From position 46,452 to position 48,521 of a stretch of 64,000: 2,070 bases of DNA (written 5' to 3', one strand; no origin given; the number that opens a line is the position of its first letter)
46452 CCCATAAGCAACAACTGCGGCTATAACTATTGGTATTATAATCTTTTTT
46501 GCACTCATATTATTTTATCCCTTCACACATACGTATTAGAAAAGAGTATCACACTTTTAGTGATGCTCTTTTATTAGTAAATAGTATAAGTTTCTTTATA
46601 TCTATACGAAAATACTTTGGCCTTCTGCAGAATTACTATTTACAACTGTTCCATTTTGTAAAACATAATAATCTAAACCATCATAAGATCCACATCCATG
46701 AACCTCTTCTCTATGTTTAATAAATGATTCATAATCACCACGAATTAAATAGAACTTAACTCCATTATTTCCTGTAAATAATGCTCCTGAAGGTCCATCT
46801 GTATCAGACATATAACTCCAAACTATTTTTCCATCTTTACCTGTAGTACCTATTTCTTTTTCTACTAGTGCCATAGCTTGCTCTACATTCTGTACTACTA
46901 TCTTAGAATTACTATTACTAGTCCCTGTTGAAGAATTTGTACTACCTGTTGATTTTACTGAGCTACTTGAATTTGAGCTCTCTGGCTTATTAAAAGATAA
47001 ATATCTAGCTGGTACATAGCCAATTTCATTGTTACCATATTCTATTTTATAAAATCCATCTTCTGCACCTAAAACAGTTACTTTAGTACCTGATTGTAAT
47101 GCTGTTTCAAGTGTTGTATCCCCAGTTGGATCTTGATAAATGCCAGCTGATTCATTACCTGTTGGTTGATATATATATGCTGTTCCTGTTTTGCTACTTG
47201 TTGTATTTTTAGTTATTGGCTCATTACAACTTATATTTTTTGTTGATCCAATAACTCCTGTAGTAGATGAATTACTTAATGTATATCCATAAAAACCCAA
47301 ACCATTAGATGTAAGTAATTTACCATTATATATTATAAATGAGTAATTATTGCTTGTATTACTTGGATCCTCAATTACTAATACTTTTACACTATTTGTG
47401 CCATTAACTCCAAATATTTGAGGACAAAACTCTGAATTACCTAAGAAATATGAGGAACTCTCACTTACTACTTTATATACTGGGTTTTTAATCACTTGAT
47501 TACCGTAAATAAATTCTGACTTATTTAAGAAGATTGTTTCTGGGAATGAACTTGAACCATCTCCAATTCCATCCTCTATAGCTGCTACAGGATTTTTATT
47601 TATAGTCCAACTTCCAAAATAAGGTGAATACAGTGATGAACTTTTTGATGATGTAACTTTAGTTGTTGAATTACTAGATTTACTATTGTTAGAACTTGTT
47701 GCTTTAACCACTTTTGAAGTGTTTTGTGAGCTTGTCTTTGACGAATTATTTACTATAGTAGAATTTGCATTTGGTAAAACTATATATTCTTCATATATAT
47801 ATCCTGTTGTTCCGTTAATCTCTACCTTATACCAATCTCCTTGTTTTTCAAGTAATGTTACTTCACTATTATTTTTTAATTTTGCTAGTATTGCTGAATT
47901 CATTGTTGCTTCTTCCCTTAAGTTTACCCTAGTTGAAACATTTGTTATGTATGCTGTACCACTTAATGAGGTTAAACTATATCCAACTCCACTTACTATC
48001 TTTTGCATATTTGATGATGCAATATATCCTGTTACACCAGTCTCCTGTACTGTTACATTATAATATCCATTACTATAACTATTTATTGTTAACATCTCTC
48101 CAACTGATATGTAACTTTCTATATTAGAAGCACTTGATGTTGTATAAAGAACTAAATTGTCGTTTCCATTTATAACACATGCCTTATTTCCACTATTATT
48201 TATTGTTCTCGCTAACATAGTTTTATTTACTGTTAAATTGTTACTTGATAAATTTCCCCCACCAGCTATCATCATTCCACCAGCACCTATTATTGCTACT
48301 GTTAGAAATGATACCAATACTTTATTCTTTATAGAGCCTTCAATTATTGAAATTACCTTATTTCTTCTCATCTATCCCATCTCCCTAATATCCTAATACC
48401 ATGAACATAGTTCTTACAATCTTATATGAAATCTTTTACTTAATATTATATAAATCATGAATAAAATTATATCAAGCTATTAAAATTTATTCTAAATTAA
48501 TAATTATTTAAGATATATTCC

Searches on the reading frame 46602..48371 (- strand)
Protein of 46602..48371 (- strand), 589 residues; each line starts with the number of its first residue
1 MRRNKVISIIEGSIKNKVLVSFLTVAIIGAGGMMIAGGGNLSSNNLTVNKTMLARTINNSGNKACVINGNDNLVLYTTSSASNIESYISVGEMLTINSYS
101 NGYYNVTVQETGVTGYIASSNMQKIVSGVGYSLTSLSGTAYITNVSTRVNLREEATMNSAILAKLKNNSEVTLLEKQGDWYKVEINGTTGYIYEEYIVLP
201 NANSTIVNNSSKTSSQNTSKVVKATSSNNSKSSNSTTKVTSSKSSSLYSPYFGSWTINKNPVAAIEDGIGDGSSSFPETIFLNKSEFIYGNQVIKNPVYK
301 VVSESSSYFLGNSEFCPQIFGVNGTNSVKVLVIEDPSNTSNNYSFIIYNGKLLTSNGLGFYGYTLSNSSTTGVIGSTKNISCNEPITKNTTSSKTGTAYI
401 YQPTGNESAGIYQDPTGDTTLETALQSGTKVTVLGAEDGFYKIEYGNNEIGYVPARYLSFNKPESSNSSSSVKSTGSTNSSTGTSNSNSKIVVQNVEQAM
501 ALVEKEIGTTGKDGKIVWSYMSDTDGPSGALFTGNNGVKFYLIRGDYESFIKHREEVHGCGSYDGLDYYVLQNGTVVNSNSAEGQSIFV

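Call 82: search_protein_families(library=pfam, proteins=[window:46602-48371:-], max_evalue=0.00001)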
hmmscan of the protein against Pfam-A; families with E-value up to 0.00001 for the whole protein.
window:46602-48371:- (589 aa): 4 families
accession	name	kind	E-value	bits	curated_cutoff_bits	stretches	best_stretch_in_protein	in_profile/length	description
PF08239.17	SH3_3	-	8.2e-26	90.4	27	2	148-197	2-53/54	Bacterial SH3 domain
PF06347.19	SH3_4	-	3.5e-11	43.1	24.1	1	146-195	2-52/56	Bacterial SH3 domain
PF07653.23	SH3_2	-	1.9e-08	34.3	21.8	0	417-459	10-53/55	Variant SH3 domain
PF18348.7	SH3_16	-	8.5e-08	32.3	25.8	0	411-455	1-46/49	Bacterial dipeptidyl-peptidase Sh3 domain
